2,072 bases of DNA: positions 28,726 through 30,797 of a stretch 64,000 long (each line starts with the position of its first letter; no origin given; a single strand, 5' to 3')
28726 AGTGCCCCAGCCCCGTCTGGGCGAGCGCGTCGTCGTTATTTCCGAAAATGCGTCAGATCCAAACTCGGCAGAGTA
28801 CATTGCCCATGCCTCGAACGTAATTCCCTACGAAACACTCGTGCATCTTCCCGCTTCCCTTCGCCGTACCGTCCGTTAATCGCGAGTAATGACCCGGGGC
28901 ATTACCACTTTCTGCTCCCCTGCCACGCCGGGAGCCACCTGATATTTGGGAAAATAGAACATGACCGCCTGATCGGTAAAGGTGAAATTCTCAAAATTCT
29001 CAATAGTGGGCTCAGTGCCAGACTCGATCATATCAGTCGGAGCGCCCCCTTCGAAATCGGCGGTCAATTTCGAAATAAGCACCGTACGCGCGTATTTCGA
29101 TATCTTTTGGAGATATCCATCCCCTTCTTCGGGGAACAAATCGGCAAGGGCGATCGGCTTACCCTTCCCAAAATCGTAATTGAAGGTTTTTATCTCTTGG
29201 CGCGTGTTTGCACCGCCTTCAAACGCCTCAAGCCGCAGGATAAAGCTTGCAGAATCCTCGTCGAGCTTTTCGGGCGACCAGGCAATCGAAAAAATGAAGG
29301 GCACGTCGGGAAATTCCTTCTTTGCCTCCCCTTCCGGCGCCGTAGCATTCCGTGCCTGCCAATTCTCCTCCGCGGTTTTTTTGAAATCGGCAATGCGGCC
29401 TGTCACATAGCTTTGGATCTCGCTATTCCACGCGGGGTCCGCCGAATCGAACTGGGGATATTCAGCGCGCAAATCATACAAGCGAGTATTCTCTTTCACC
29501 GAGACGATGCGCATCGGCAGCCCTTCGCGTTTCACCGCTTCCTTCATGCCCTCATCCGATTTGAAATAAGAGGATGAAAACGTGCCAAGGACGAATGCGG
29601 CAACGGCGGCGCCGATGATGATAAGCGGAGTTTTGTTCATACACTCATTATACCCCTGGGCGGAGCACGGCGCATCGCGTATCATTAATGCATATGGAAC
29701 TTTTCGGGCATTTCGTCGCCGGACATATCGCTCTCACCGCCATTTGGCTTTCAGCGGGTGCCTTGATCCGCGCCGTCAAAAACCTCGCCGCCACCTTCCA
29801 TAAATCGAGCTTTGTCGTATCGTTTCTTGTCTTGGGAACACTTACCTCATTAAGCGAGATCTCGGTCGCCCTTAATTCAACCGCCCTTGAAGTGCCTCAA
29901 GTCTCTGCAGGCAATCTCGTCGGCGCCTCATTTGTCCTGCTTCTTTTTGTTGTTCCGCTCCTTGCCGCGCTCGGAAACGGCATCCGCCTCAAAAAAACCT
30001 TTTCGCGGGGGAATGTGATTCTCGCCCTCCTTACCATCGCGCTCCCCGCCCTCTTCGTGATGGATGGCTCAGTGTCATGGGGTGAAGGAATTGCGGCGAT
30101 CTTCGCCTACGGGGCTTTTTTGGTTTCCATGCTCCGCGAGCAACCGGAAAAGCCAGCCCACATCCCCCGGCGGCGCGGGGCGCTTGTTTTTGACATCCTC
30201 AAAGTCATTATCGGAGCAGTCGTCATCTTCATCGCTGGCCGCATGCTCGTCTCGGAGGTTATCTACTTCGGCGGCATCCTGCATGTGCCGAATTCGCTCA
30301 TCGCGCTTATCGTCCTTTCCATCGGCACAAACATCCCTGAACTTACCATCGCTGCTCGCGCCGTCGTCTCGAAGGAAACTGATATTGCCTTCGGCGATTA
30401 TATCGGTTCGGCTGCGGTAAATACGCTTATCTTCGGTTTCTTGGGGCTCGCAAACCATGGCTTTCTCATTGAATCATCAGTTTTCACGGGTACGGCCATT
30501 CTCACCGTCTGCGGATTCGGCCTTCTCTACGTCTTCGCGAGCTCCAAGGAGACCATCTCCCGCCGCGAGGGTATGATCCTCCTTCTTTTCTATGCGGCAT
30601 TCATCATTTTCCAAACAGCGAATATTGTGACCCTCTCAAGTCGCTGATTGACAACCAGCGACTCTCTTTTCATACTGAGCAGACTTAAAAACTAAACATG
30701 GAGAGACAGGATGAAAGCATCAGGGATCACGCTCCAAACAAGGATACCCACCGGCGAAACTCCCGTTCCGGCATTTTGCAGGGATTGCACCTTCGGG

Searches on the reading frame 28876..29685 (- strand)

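Call 11: search_protein_families(library=pfam, proteins=[window:28876-29685:-], max_evalue=0.01)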
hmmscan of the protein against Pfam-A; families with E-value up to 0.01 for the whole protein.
window:28876-29685:- (269 aa): 2 families
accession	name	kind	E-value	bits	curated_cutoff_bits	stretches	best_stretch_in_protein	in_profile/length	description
PF11738.13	DUF3298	-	6.3e-14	53.1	24.1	1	182-263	2-82/84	Protein of unknown function (DUF3298)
PF13739.11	PdaC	-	2.1e-07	32.4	29.1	1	64-160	2-92/95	Deacetylase PdaC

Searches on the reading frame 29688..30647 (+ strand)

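Call 11: search_protein_families(library=pfam, proteins=[window:29688-30647:+], max_evalue=0.01)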
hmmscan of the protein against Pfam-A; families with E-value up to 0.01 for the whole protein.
window:29688-30647:+ (319 aa): 1 family
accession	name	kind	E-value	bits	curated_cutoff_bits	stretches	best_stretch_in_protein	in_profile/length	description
PF01699.29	Na_Ca_ex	-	7.9e-31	107.5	24.9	2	173-310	6-150/151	Sodium/calcium exchanger protein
